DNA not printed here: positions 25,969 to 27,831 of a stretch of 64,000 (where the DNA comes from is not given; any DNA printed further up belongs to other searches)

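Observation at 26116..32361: Giant 2081-aa fusion: SipW/S26B-like peptidase, double beta-helix and NTase-like domain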

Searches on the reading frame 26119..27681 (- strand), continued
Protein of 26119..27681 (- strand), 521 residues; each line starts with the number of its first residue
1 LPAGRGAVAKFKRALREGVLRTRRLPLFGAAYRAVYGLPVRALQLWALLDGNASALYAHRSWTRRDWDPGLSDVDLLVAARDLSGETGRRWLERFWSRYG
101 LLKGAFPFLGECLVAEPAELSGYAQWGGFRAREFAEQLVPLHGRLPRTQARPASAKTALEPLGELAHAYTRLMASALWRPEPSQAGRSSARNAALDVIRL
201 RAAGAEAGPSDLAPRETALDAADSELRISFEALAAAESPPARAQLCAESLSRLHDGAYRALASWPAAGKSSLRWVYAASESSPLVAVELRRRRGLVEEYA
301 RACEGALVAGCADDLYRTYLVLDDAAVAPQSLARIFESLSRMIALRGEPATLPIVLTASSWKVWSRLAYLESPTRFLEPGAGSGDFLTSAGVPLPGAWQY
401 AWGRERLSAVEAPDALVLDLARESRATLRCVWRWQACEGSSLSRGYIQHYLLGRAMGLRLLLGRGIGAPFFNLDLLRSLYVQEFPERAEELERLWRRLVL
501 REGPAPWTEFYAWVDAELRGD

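Call 78: find_encoding_contigs(protein=P0015, flank=10000, max_places=1)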
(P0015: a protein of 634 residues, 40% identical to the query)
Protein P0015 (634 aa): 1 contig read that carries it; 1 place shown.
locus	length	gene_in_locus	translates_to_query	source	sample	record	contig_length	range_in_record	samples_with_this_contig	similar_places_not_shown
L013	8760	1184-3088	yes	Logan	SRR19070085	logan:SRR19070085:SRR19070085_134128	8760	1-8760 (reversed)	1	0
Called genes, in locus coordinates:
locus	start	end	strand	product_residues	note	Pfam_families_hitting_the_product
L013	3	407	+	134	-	?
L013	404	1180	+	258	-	PF00535:Glycos_transf_2, PF10111:Glyco_tranf_2_2 (faint), PF13641:Glyco_tranf_2_3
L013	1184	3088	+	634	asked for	-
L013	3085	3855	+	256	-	PF00535:Glycos_transf_2, PF13641:Glyco_tranf_2_3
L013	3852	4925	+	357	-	PF13692:Glyco_trans_1_4, PF13524:Glyco_trans_1_2 (weak), PF00534:Glycos_transf_1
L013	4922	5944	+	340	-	PF00657:Lipase_GDSL (weak), PF13472:Lipase_GDSL_2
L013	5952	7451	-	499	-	PF00535:Glycos_transf_2, PF13641:Glyco_tranf_2_3, PF13632:Glyco_trans_2_3 (faint), PF05050:Methyltransf_21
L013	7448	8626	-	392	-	PF13439:Glyco_transf_4, PF13579:Glyco_trans_4_4, PF20706:GT4-conflict (weak), PF00534:Glycos_transf_1, PF13692:Glyco_trans_1_4, PF13524:Glyco_trans_1_2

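Call 82: search_protein_families(library=pfam, proteins=[P0051, P0052, P0073, P0077, P0089, P0018, P0030, P0107], max_evalue=0.0001)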
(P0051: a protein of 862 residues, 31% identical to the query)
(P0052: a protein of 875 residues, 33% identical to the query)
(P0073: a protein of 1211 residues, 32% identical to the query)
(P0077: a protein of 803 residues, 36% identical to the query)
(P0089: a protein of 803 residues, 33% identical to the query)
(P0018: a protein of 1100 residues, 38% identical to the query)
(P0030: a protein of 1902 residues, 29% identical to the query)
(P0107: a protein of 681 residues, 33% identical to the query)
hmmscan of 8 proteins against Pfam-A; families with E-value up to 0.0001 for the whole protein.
P0051 (862 aa): 3 families
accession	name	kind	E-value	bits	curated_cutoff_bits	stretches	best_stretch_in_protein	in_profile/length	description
PF00535.33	Glycos_transf_2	-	8.3e-21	75.1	23.3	1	10-140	1-131/168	Glycosyl transferase family 2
PF13641.12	Glyco_tranf_2_3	-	1.2e-15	58.6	27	1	9-238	3-229/230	Glycosyltransferase like family 2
PF13632.12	Glyco_trans_2_3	-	1.8e-08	34.9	27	1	90-287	1-172/198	Glycosyl transferase family group 2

P0052 (875 aa): 3 families
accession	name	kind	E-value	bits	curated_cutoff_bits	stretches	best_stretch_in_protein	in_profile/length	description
PF00535.33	Glycos_transf_2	-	2.8e-18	66.9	23.3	1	8-124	1-117/168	Glycosyl transferase family 2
PF13641.12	Glyco_tranf_2_3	-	3.7e-12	47.2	27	1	7-234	3-227/230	Glycosyltransferase like family 2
PF13632.12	Glyco_trans_2_3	-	2.6e-06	27.8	27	1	88-301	1-183/198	Glycosyl transferase family group 2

P0073 (1211 aa): 5 families
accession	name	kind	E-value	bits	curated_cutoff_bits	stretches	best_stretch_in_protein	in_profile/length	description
PF00535.33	Glycos_transf_2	-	6.6e-45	153.5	23.3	3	10-166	1-165/168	Glycosyl transferase family 2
PF13641.12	Glyco_tranf_2_3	-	8.1e-20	72.3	27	1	7-211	1-217/230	Glycosyltransferase like family 2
PF10111.15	Glyco_tranf_2_2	-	3.6e-12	46.8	27.3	0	377-416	162-202/276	Glycosyltransferase like family 2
PF02709.20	Glyco_transf_7C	-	2.8e-05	24.1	23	0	149-195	16-62/78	N-terminal domain of galactosyltransferase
PF13632.12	Glyco_trans_2_3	-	4.4e-05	23.8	27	0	150-213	70-131/198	Glycosyl transferase family group 2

P0077 (803 aa): 2 families
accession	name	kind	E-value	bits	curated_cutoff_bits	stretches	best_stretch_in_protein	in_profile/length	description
PF00535.33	Glycos_transf_2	-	3.7e-17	63.2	23.3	1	6-129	1-124/168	Glycosyl transferase family 2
PF13641.12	Glyco_tranf_2_3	-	9.7e-12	45.8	27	1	5-231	3-226/230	Glycosyltransferase like family 2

P0089 (803 aa): 1 family
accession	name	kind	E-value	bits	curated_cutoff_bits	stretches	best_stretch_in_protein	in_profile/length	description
PF00535.33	Glycos_transf_2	-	3.5e-09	37.2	23.3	1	16-110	45-132/168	Glycosyl transferase family 2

P0018 (1100 aa): 1 family
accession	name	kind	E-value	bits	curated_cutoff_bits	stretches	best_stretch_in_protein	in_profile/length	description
PF13229.12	Beta_helix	-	3.9e-08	33.5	25.9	0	181-291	5-98/158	Right handed beta helix region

P0030 (1902 aa): 2 families
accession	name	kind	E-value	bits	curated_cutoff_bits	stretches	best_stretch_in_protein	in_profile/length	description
PF13229.12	Beta_helix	-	7.8e-66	221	25.9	9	9-126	22-145/158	Right handed beta helix region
PF05048.19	NosD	-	3.2e-43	148.1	23.6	3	13-172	20-182/212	Periplasmic copper-binding protein (NosD)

P0107 (681 aa): 0 families

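Call 87: list_cluster_members(proteins=[P0051, P0073, P0077, P0030, P0118, P0060, P0024, P0039, P0061, P0090])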
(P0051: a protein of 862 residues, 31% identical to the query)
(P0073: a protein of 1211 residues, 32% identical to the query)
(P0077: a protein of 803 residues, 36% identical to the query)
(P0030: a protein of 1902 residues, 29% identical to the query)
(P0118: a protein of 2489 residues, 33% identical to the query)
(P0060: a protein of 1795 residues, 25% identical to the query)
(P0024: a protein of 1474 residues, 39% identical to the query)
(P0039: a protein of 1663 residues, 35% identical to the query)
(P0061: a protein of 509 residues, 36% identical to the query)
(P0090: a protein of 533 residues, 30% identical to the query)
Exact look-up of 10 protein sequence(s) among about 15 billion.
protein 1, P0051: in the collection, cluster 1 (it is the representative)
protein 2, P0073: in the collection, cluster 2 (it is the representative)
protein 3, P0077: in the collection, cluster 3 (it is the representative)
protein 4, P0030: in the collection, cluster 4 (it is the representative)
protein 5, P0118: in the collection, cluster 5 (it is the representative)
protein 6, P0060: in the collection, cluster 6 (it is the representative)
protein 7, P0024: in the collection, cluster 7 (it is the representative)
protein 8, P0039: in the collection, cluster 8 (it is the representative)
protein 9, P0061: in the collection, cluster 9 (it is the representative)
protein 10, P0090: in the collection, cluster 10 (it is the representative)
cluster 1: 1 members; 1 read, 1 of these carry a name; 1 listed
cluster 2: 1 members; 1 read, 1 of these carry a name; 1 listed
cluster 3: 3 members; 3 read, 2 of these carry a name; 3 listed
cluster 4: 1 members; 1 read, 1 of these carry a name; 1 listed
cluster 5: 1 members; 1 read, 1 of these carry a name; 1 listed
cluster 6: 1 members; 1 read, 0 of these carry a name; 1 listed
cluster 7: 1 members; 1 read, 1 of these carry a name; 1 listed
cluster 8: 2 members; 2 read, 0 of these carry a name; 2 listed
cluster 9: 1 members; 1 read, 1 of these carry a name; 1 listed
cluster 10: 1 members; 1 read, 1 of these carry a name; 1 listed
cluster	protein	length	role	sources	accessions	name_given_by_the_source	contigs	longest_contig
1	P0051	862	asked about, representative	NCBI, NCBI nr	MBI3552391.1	MAG: glycosyltransferase [Elusimicrobia bacterium] | glycosyltransferase [Elusimicrobiota bacterium]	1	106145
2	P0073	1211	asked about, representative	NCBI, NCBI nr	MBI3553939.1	MAG: glycosyltransferase [Elusimicrobia bacterium] | glycosyltransferase [Elusimicrobiota bacterium]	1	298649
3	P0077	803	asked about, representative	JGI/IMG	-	GT2 family glycosyltransferase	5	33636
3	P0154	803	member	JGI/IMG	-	GT2 family glycosyltransferase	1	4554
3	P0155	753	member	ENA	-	-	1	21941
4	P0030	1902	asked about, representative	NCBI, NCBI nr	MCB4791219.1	MAG: right-handed parallel beta-helix repeat-containing protein, partial [Elusimicrobia ... | right-handed parallel beta-helix repeat-containing protein [Candidatus Liberimonas ...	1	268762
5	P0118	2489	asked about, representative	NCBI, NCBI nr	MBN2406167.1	MAG: right-handed parallel beta-helix repeat-containing protein [Elusimicrobia bacterium] | right-handed parallel beta-helix repeat-containing protein [Elusimicrobiota bacterium]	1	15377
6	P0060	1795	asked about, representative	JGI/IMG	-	-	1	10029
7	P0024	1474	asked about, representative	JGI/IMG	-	hypothetical protein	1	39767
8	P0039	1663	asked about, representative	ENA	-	-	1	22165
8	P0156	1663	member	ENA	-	-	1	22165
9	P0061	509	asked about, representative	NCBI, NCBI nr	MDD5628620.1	MAG: hypothetical protein PHU21_06120 [Elusimicrobia bacterium] | hypothetical protein [Elusimicrobiota bacterium]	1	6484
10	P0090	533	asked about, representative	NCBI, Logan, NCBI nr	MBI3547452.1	MAG: hypothetical protein HY078_00220 [Elusimicrobia bacterium] | hypothetical protein [Elusimicrobiota bacterium]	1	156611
